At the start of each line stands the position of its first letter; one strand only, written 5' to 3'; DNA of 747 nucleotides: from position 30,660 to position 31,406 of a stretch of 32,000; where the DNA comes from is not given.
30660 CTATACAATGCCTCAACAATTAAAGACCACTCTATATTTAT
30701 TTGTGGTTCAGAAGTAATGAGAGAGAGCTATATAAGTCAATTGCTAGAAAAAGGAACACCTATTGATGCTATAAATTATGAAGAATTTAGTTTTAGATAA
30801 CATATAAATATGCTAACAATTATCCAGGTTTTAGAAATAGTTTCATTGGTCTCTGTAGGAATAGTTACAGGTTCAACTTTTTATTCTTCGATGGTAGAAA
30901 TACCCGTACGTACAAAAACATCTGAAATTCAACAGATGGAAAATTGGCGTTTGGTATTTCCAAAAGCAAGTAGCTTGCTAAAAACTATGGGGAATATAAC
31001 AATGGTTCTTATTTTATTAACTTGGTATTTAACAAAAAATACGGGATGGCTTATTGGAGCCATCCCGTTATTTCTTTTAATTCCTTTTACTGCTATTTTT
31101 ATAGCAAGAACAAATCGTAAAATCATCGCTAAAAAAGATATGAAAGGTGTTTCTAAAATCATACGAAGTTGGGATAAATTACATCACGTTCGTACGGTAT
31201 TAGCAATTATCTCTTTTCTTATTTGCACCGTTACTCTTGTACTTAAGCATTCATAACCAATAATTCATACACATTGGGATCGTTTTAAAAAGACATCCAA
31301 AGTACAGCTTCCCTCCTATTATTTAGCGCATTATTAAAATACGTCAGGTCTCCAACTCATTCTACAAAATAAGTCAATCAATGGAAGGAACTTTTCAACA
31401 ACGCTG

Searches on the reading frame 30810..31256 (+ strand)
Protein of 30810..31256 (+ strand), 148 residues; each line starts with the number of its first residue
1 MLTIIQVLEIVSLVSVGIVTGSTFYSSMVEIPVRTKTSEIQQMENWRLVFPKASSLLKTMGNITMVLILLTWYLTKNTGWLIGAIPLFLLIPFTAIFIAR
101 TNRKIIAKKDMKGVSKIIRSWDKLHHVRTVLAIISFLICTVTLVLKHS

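Call 8: search_protein_families(library=pfam, proteins=[window:30810-31256:+], max_evalue=0.01)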
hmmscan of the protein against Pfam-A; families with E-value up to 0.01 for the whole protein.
window:30810-31256:+ (148 aa): 1 family
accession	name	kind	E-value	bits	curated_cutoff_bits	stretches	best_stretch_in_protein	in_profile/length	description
PF08592.16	Anthrone_oxy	-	6e-11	42.9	27.3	1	46-137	1-105/106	Anthrone oxygenase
